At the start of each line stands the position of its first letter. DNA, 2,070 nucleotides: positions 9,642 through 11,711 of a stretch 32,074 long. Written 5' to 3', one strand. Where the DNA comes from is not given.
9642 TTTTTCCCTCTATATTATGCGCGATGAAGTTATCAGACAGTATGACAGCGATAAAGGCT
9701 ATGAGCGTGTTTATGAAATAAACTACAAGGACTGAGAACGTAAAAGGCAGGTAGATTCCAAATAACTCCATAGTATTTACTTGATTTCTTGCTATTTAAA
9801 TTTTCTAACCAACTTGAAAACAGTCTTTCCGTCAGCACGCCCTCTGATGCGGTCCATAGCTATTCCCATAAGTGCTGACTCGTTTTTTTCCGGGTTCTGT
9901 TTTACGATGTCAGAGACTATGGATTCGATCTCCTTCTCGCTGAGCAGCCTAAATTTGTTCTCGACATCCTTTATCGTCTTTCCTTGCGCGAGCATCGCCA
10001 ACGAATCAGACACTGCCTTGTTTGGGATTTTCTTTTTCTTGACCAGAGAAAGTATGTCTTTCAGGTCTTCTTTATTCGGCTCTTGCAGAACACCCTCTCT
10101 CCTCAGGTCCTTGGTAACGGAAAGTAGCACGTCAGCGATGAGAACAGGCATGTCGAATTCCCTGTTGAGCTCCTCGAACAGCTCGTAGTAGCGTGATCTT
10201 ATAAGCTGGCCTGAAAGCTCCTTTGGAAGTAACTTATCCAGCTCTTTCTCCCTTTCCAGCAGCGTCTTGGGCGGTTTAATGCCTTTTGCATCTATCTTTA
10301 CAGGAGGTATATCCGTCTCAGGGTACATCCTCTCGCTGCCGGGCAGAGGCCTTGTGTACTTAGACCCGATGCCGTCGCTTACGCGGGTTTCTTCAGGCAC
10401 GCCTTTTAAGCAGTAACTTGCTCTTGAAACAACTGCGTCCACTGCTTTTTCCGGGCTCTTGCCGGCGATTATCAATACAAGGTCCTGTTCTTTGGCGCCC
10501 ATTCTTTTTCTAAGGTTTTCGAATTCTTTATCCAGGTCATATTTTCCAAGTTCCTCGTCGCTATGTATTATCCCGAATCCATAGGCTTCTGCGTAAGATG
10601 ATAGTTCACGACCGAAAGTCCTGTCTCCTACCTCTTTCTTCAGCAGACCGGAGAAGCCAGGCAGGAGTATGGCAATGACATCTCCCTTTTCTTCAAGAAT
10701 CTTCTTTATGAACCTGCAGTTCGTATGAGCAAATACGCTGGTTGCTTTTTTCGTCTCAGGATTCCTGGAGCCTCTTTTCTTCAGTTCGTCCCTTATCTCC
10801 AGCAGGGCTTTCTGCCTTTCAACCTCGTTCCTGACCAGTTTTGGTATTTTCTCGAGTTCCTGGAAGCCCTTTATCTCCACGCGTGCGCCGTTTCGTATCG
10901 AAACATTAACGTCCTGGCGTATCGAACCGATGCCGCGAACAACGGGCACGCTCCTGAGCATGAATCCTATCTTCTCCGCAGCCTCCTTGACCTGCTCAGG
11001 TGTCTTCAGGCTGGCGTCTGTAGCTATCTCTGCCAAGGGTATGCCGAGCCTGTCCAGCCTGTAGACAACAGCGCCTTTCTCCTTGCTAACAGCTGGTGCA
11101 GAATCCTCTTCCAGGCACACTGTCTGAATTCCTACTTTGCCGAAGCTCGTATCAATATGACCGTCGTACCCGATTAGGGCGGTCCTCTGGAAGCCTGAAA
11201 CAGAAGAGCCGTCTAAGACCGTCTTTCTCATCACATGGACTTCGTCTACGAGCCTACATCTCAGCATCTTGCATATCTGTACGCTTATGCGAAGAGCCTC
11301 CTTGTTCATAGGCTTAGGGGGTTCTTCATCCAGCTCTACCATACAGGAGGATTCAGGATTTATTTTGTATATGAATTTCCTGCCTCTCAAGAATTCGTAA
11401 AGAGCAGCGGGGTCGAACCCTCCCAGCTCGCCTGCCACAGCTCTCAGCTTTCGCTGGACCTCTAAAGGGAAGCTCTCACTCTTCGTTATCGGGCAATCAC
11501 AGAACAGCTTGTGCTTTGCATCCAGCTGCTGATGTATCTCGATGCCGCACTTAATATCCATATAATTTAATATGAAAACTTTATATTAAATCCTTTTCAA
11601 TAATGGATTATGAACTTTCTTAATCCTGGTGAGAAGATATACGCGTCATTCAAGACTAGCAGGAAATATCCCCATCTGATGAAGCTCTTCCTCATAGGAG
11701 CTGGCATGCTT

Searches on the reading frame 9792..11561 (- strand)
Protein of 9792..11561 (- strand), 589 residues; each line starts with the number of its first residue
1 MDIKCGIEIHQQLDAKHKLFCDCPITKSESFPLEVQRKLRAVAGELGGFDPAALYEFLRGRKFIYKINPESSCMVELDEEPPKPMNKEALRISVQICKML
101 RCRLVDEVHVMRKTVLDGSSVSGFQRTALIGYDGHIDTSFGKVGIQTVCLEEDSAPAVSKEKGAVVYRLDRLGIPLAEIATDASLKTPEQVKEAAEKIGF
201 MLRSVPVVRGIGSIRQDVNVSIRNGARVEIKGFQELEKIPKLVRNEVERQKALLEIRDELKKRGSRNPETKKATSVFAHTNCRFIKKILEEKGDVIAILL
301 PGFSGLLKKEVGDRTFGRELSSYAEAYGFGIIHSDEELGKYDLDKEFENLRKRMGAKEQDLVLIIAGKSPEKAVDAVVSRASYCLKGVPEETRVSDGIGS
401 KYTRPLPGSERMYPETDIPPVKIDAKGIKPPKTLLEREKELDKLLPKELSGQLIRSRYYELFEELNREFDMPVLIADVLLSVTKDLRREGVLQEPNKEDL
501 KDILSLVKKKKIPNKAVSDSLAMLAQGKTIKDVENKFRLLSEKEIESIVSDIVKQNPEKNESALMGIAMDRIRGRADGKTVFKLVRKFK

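Call 22: search_protein_families(library=pfam, proteins=[window:9792-11561:-])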
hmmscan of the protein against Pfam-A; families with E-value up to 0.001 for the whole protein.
window:9792-11561:- (589 aa): 3 families
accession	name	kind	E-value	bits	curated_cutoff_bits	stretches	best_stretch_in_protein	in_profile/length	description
PF02934.20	GatB_N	-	2e-51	175.2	23.4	1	4-427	2-275/277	GatB/GatE catalytic domain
PF02637.23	GatB_Yqey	-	1.8e-12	47.8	27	1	461-587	2-146/148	GatB domain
PF02938.19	GAD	-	3.3e-10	40.5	23.4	1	285-376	1-94/95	GAD domain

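Call 31: find_homologous_proteins(query=window:9792-11561:-, max_evalue=1e-50)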
Query window:9792-11561:- (589 aa): 7997 proteins with E <= 1e-50 among 8000 candidates; the best 120 are listed.
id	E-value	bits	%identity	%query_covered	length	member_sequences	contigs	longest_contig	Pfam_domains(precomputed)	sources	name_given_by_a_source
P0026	0.0e+0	1285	100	100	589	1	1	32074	PF02637.24,PF02938.20,PF02934.21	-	-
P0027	1.1e-238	812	63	99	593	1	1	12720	PF02637.24,PF02934.21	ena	-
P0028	2.9e-237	807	62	100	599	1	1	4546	PF02637.24,PF02938.20,PF02934.21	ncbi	-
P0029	5.6e-237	806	62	99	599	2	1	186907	PF02637.24,PF02938.20,PF02934.21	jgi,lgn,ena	-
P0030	7.3e-235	799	62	100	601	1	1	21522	PF02637.24,PF02938.20,PF02934.21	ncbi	-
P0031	4.4e-234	796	62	99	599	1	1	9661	PF02637.24,PF02938.20,PF02934.21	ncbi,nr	ncbi:MAG: Glu-tRNA(Gln) amidotransferase subunit GatE [Candidatus Aenigmarchaeota archaeon]|nr:Glu-t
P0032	1.5e-231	788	60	100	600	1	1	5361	PF02637.24,PF02934.21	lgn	-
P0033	4.0e-228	777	59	99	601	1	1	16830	PF02637.24,PF02934.21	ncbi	ncbi:MAG: Glu-tRNA(Gln) amidotransferase subunit GatE [Candidatus Aenigmatarchaeota archaeon]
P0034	1.4e-226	772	59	100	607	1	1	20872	PF02637.24,PF02934.21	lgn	-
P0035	5.7e-226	770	58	100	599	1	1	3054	PF02637.24,PF02938.20,PF02934.21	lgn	-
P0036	1.1e-225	769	59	100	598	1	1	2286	PF02637.24,PF02938.20,PF02934.21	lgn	-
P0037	7.7e-225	766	59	99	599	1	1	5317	PF02637.24,PF02938.20,PF02934.21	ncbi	-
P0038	1.2e-224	765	58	100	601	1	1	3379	PF02637.24,PF02938.20,PF02934.21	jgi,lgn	-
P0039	2.6e-222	758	59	100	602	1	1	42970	PF02637.24,PF02938.20,PF02934.21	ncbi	-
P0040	2.8e-222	757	60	100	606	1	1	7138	PF02637.24,PF02934.21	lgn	-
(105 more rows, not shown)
